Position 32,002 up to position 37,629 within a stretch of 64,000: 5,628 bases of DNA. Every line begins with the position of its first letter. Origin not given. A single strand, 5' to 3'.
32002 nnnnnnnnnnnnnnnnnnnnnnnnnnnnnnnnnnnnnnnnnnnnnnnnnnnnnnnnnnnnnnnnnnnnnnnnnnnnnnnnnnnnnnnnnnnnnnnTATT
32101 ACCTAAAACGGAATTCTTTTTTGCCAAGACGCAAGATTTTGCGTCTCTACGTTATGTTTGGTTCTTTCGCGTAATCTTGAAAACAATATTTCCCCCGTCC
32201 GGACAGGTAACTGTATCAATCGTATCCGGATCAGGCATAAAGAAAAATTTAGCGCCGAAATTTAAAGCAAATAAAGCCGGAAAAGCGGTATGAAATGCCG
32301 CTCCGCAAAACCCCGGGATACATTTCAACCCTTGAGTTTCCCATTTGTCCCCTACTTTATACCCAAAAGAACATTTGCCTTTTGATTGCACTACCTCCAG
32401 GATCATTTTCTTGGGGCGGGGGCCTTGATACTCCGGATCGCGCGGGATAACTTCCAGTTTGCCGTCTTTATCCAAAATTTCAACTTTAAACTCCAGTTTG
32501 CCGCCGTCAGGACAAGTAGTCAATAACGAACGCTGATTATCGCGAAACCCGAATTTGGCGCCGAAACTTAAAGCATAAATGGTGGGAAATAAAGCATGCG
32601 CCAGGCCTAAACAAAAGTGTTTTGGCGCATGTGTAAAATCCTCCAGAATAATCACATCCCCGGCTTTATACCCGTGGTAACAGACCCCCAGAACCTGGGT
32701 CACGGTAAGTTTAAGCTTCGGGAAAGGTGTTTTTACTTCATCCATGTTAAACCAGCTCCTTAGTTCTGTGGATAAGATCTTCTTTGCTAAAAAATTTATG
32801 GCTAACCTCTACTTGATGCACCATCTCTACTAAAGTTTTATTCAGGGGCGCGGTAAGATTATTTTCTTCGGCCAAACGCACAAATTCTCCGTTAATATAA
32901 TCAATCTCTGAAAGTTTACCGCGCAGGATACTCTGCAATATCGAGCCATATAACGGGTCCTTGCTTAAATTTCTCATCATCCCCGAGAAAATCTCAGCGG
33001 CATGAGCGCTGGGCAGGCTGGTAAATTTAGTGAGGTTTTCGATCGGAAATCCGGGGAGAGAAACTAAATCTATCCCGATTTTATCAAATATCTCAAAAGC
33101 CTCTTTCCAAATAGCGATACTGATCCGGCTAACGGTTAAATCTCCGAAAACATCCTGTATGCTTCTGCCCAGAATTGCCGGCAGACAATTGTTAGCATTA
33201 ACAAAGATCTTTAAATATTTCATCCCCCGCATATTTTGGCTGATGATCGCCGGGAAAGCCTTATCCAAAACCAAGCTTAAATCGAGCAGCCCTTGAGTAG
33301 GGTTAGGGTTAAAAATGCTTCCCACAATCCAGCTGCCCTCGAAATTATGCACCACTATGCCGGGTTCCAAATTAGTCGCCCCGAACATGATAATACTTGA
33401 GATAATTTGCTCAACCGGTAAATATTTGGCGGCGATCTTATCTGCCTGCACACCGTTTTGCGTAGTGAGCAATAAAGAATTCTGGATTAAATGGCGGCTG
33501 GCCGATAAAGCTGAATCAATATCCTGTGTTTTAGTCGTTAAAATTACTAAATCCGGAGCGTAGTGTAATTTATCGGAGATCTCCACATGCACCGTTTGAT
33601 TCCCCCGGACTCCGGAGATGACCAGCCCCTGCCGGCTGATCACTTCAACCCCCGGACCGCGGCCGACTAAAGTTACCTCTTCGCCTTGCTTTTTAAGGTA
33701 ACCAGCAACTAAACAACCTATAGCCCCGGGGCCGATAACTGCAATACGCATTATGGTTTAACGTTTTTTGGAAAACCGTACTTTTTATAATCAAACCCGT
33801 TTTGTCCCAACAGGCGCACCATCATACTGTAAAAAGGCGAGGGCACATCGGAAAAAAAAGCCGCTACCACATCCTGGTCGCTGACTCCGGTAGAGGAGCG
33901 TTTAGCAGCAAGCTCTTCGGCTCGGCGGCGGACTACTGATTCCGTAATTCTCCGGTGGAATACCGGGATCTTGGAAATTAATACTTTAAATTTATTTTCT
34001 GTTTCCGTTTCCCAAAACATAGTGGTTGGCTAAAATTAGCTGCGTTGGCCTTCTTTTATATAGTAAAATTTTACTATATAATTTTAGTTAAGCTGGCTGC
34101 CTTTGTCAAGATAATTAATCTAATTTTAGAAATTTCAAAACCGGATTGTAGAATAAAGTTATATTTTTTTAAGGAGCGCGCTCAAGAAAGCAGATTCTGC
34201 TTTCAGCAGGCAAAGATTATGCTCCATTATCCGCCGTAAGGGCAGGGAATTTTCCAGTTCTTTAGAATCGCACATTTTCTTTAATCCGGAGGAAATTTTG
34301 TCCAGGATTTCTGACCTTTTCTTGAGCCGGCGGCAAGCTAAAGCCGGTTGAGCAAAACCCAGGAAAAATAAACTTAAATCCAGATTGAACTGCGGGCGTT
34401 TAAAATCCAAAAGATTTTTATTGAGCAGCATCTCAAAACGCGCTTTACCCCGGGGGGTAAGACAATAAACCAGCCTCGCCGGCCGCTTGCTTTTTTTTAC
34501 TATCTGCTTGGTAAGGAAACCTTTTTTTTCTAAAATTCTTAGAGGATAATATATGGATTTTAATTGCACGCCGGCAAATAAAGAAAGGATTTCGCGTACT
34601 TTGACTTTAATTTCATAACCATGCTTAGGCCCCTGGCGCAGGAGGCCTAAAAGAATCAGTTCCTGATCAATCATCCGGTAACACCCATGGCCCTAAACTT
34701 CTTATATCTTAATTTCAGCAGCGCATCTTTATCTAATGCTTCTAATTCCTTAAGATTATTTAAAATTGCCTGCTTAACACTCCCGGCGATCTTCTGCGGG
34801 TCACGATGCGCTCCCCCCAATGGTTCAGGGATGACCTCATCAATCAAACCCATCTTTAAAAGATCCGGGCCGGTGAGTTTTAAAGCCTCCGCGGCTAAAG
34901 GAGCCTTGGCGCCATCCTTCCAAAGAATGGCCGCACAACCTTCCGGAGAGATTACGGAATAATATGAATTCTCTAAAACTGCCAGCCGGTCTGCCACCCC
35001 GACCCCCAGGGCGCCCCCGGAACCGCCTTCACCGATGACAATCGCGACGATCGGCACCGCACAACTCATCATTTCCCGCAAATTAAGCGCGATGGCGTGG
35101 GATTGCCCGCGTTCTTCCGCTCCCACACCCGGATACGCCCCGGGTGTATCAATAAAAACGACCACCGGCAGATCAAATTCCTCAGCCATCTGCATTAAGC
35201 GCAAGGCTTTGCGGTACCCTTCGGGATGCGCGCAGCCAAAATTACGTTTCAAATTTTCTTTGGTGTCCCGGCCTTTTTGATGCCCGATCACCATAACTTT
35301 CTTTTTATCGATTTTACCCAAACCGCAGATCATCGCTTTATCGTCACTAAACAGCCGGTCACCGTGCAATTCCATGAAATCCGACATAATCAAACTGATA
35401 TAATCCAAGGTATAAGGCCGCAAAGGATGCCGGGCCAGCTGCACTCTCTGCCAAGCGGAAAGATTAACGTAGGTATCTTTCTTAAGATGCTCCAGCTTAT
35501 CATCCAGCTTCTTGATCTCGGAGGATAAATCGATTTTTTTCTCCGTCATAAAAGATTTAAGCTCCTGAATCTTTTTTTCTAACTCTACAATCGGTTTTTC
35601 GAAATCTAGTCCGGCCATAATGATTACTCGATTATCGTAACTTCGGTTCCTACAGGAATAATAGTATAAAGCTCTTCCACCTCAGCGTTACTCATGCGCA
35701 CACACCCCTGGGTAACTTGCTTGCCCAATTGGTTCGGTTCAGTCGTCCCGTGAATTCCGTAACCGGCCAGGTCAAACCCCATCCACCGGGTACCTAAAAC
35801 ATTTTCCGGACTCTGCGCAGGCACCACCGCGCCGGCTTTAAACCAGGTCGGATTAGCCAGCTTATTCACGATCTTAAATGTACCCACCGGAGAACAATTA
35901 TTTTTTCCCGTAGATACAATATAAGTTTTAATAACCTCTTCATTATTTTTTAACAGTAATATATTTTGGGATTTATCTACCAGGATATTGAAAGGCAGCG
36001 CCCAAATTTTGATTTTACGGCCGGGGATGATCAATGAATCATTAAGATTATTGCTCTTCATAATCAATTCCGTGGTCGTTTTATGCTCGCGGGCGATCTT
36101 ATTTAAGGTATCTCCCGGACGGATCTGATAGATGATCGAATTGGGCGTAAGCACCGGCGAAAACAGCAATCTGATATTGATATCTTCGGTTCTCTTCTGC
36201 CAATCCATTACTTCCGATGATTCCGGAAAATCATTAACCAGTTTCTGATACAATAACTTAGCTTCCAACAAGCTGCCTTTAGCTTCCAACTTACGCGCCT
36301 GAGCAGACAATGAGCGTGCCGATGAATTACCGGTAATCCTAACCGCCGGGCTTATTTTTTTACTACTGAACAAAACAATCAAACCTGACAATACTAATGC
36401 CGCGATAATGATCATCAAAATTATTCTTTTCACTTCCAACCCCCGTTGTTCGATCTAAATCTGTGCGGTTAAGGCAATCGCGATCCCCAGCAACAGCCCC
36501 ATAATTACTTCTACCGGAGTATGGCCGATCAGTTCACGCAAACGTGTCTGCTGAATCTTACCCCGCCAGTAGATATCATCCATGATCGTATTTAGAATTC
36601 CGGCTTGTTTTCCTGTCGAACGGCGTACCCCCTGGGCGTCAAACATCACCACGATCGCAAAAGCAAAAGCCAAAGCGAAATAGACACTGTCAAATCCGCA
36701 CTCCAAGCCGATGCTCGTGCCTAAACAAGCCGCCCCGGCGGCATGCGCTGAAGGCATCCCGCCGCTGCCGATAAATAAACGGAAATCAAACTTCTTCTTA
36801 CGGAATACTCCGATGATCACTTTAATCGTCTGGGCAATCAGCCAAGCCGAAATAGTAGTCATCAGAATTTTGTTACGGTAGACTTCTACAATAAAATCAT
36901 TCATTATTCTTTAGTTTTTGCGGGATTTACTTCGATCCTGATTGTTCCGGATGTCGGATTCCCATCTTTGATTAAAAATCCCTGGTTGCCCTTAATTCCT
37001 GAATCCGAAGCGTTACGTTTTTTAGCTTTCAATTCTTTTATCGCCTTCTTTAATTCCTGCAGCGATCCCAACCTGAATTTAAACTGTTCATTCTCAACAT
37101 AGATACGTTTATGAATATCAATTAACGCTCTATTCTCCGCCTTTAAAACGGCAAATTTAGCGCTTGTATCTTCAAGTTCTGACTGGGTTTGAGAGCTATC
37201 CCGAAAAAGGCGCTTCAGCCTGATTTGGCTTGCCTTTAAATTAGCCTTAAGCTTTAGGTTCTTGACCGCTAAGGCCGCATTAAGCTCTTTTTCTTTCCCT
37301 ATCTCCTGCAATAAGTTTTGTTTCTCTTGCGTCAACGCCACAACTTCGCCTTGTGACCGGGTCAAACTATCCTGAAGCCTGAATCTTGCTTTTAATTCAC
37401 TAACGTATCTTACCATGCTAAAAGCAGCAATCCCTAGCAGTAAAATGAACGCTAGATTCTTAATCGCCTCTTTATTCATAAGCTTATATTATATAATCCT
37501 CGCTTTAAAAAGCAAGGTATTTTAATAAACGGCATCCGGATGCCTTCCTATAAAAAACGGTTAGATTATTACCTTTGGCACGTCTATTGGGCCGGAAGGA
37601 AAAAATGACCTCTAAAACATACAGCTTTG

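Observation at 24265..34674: Complete type II (aromatic) polyketide synthase operon in a non-actinobacterial, apparently uncultivated diderm genome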

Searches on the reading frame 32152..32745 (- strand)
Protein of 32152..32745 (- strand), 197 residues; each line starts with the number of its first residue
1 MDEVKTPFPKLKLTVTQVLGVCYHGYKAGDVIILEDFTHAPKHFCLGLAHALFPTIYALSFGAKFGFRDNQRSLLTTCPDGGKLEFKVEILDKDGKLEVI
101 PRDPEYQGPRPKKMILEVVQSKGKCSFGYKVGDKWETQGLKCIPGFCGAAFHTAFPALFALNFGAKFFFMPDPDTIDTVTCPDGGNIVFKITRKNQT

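Call 3: search_protein_families(library=pfam, proteins=[window:32152-32745:-], max_evalue=0.01)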
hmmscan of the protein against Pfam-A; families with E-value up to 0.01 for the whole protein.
window:32152-32745:- (197 aa): 1 family
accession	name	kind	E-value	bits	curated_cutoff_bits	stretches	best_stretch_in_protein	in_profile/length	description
PF17333.7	DEFB136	-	0.0098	16.3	30.7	0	120-135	11-26/51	Beta defensin 136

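Call 5: search_protein_families(library=ncbifam, proteins=[window:32152-32745:-], max_evalue=0.001)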
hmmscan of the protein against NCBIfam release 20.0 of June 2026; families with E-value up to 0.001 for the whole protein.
window:32152-32745:- (197 aa): 1 family
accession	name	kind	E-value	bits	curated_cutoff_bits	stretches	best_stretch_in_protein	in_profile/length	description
TIGR04076.1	TIGR04076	subfamily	9.4e-28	96.6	33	2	10-92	3-90/91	TIGR04076 family protein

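Call 47: find_homologous_proteins(query=window:32152-32745:-, max_evalue=0.001)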
Query window:32152-32745:- (197 aa): 854 proteins with E <= 0.001 among 922 candidates; the best 120 are listed.
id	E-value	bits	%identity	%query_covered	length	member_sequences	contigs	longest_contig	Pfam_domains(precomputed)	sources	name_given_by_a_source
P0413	1.5e-121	422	89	100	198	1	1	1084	-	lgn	-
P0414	4.1e-121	420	90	99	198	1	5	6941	-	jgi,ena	jgi:uncharacterized repeat protein (TIGR04076 family)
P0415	1.7e-120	418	90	99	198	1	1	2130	-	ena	-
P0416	2.0e-120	418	89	99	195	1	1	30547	-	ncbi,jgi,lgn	-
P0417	4.7e-120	417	88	99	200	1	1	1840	-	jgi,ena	-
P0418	8.5e-120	416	89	99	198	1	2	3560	-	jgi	-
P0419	2.1e-119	415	89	99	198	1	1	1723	-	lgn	-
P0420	1.0e-118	413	90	98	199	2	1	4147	-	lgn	-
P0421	5.2e-118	410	89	99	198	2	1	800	-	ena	-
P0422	6.9e-118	410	88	98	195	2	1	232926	-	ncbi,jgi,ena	ncbi:MAG: TIGR04076 family protein [Candidatus Omnitrophota bacterium]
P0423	9.5e-118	409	88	98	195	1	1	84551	-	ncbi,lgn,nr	ncbi:MAG: TIGR04076 family protein [Candidatus Omnitrophota bacterium]|nr:TIGR04076 family protein [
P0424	9.7e-118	409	86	100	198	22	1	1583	-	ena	-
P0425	4.1e-117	407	87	100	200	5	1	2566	-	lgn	-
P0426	5.3e-117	407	88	99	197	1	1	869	-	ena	-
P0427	6.3e-117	407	86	99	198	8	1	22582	-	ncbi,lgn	-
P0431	3.7e-116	404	85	98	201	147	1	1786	-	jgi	jgi:uncharacterized repeat protein (TIGR04076 family)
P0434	6.7e-116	403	87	98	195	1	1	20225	-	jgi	jgi:uncharacterized repeat protein (TIGR04076 family)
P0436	1.5e-115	402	85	99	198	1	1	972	-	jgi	jgi:uncharacterized repeat protein (TIGR04076 family)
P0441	5.5e-115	400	86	98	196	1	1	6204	-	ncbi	ncbi:MAG: TIGR04076 family protein [Candidatus Omnitrophota bacterium]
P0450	1.9e-113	395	86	97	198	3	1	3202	-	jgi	jgi:uncharacterized repeat protein (TIGR04076 family)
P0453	1.0e-112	393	84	98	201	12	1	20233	-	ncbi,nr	ncbi:MAG: TIGR04076 family protein [Candidatus Omnitrophica bacterium]|nr:TIGR04076 family protein [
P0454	1.6e-112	392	84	98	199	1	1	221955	-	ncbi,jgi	jgi:uncharacterized repeat protein (TIGR04076 family)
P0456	2.0e-112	392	83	99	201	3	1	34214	-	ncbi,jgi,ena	ncbi:MAG: TIGR04076 family protein [Candidatus Omnitrophota bacterium]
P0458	2.6e-112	392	82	99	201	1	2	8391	-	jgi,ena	jgi:uncharacterized repeat protein (TIGR04076 family)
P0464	1.4e-111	389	82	98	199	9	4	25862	-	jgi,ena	jgi:uncharacterized repeat protein (TIGR04076 family)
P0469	3.7e-111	388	84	97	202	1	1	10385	-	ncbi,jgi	ncbi:MAG: TIGR04076 family protein [Candidatus Omnitrophota bacterium]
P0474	8.7e-111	387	78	99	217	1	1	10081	-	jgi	jgi:uncharacterized repeat protein (TIGR04076 family)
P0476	1.2e-110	386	83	99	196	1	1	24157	-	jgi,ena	jgi:uncharacterized repeat protein (TIGR04076 family)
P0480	1.6e-110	386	84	98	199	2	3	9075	-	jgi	jgi:uncharacterized repeat protein (TIGR04076 family)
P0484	3.2e-110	385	81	100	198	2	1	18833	-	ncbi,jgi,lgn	ncbi:MAG: TIGR04076 family protein [Candidatus Omnitrophota bacterium]|jgi:uncharacterized repeat pr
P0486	3.3e-110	385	81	99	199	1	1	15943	-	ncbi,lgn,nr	ncbi:MAG: TIGR04076 family protein [Candidatus Omnitrophica bacterium]|nr:TIGR04076 family protein [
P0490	7.8e-110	384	82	98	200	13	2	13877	-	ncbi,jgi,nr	ncbi:MAG: TIGR04076 family protein [Candidatus Omnitrophica bacterium]|jgi:uncharacterized repeat pr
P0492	9.8e-110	383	83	97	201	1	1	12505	-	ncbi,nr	ncbi:MAG: TIGR04076 family protein [Candidatus Omnitrophica bacterium]|nr:TIGR04076 family protein [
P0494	1.3e-109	383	84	98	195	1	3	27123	-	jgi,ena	jgi:uncharacterized repeat protein (TIGR04076 family)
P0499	2.8e-109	382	83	98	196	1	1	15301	-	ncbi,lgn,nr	ncbi:MAG: TIGR04076 family protein [Candidatus Omnitrophica bacterium]|nr:TIGR04076 family protein [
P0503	4.8e-109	381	82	98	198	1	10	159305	-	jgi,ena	jgi:uncharacterized repeat protein (TIGR04076 family)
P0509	6.8e-109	380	82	98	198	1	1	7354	-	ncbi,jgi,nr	ncbi:MAG: TIGR04076 family protein [Candidatus Omnitrophica bacterium]|nr:TIGR04076 family protein [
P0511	8.1e-109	380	82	99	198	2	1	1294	-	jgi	jgi:uncharacterized repeat protein (TIGR04076 family)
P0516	1.2e-108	380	81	96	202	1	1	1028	-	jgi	jgi:uncharacterized repeat protein (TIGR04076 family)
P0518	1.6e-108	379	81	98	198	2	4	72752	-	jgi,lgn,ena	jgi:uncharacterized repeat protein (TIGR04076 family)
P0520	1.7e-108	379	81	98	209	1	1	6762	-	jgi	jgi:uncharacterized repeat protein (TIGR04076 family)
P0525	2.7e-108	379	82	98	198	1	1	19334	-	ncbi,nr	ncbi:MAG: TIGR04076 family protein [Candidatus Omnitrophica bacterium]|nr:TIGR04076 family protein [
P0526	2.8e-108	378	81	98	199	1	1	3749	-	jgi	jgi:uncharacterized repeat protein (TIGR04076 family)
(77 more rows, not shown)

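Call 59: predict_structure(alignment_id=A2)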
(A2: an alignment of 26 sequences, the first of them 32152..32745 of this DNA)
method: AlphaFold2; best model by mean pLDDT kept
length: 197 residues; sequences in the alignment: 26
mean_pLDDT: 72.6   pTM: 0.60
mean pLDDT of the five models: 72.6, 71.6, 69.5, 66.0, 61.0
residues with pLDDT >= 90: 0; 70-90: 111; 50-70: 82; < 50: 4
segments of 3 or more residues with pLDDT < 50: none
pLDDT, mean of each block of 10 residues (from residue 1): 61 86 82 72 66 71 69 69 83 82 75 80 79 80 63 65 63 62 75 64
secondary structure, 60 per line:
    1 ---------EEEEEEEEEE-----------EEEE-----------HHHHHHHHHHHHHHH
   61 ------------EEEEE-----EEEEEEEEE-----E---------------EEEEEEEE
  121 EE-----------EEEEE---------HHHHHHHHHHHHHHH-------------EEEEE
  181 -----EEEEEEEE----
elements in order: E10-19 E31-34 H46-60 E73-77 E83-91 E113-122 E134-138 H148-162 E176-180 E186-193

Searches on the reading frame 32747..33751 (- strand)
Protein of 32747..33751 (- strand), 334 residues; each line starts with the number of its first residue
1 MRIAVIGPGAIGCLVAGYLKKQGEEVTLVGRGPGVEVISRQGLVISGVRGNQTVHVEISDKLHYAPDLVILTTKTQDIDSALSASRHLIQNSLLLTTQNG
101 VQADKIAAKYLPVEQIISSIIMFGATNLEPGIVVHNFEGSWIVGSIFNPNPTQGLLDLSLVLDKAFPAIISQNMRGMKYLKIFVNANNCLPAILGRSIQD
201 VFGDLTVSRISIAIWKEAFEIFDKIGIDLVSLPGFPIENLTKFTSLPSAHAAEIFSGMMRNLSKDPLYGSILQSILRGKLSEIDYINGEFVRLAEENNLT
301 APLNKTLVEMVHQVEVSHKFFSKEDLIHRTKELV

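Call 3: search_protein_families(library=pfam, proteins=[window:32747-33751:-], max_evalue=0.01)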
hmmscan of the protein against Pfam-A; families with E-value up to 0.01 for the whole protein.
window:32747-33751:- (334 aa): 6 families
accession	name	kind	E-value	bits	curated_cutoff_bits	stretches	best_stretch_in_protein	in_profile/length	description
PF02558.23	ApbA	-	1e-31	110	22.2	1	3-145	1-147/150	Ketopantoate reductase PanE/ApbA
PF08546.17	ApbA_C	-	2.3e-18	67.2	22.7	1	173-315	1-125/125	Ketopantoate reductase PanE/ApbA C terminal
PF00070.33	Pyr_redox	-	0.00017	22.5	22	1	2-33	1-32/82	Pyridine nucleotide-disulphide oxidoreductase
PF01266.30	DAO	-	0.0013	18.8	27.9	1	2-34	1-35/353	FAD dependent oxidoreductase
PF07992.20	Pyr_redox_2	-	0.0013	18.6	26.1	1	2-34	144-176/291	Pyridine nucleotide-disulphide oxidoreductase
PF03807.23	F420_oxidored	-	0.002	19.1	21.6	1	2-100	1-94/94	NADP oxidoreductase coenzyme F420-dependent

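Call 5: search_protein_families(library=ncbifam, proteins=[window:32747-33751:-], max_evalue=0.001)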
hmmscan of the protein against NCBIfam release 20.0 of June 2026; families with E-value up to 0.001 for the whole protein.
window:32747-33751:- (334 aa): 15 families
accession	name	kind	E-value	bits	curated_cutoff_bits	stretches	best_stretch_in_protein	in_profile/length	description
TIGR00745.1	apbA_panE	subfamily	2.7e-49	168.1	141.35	1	2-315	1-302/305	2-dehydropantoate 2-reductase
NF005092.1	PRK06522.2-3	equivalog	2.3e-41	141.9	500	1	1-315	1-295/296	2-dehydropantoate 2-reductase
NF006083.0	PRK08229.1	equivalog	6.4e-40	137.1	371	1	1-328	3-332/341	2-dehydropantoate 2-reductase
NF005091.0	PRK06522.2-2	equivalog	7.3e-32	110.8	252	1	1-143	2-149/302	2-dehydropantoate 2-reductase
NF005088.0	PRK06522.1-2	subfamily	3.3e-29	102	371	1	1-315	1-302/308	2-dehydropantoate 2-reductase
NF005089.0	PRK06522.1-4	subfamily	6.2e-24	85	223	2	1-101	1-104/326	2-dehydropantoate 2-reductase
NF005087.0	PRK06522.1-1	equivalog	1.8e-21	76.5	351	2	1-193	1-189/296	2-dehydropantoate 2-reductase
NF005093.0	PRK06522.2-4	equivalog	2.8e-17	63.1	308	1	1-195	4-200/304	2-dehydropantoate 2-reductase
NF009543.0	PRK12921.1-5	equivalog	5e-15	55.5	339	2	268-315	256-303/305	oxidoreductase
NF005094.0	PRK06522.2-5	equivalog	5.4e-15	55.5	382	1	1-135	1-138/307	2-dehydropantoate 2-reductase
NF009541.0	PRK12921.1-1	equivalog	3.3e-13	49.6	338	1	2-229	7-226/297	oxidoreductase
NF004887.0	PRK06249.1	equivalog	5.8e-12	45.4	360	1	1-163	6-173/316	putative 2-dehydropantoate 2-reductase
NF004311.0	PRK05708.1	equivalog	8.7e-12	44.5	378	1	2-185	4-188/305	putative 2-dehydropantoate 2-reductase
NF009542.0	PRK12921.1-4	equivalog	7.1e-11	41.9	288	1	1-106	2-104/286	oxidoreductase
NF005090.0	PRK06522.2-1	equivalog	1.9e-07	30.6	496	1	1-195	3-197/296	2-dehydropantoate 2-reductase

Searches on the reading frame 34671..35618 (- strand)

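Call 4: search_protein_families(library=pfam, proteins=[window:34671-35618:-], max_evalue=0.01)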
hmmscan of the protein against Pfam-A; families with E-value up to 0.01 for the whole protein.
window:34671-35618:- (315 aa): 2 families
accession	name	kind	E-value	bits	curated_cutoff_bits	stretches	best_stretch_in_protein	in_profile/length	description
PF03255.19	ACCA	-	2.7e-149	496.9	23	1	4-312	2-310/310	Acetyl co-enzyme A carboxylase carboxyltransferase-like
PF01039.27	Carboxyl_trans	-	5.2e-17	62.1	22.3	1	94-238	282-422/493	Carboxyl transferase domain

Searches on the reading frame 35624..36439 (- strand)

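Call 4: search_protein_families(library=pfam, proteins=[window:35624-36439:-], max_evalue=0.01)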
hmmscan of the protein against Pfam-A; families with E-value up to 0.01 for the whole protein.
window:35624-36439:- (271 aa): 4 families
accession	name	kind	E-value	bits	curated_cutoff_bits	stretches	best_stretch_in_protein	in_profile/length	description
PF03734.19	YkuD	-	7.6e-24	85.4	23.4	1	152-269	4-146/146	L,D-transpeptidase catalytic domain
PF01476.26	LysM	-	2.5e-12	47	20.9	1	104-146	1-43/43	LysM domain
PF23473.1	LysM3_LYK4_5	-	0.0038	17.7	29.3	0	104-139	5-40/48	LYK4/5 LysM3 domain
PF23577.1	LysM_RLK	-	0.006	17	27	0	104-128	3-27/44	LysM domain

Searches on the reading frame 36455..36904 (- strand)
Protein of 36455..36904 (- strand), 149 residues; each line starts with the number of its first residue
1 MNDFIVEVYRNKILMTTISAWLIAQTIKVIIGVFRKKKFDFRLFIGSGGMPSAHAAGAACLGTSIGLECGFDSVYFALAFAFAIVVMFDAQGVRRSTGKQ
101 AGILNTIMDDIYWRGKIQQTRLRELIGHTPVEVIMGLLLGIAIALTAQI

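Call 4: search_protein_families(library=pfam, proteins=[window:36455-36904:-], max_evalue=0.01)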
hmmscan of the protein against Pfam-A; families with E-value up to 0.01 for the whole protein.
window:36455-36904:- (149 aa): 1 family
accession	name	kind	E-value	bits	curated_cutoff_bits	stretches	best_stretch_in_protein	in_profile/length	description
PF02681.20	DUF212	-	3.2e-47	160.3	26.5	1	10-143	2-126/126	Divergent PAP2 family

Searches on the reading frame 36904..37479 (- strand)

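Call 4: search_protein_families(library=pfam, proteins=[window:36904-37479:-], max_evalue=0.01)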
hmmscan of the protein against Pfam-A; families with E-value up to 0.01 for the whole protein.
window:36904-37479:- (191 aa): 1 family
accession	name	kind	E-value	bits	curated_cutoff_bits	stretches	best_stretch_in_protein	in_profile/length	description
PF06156.18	YabA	-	0.0091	17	30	0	89-152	4-61/103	Initiation control protein YabA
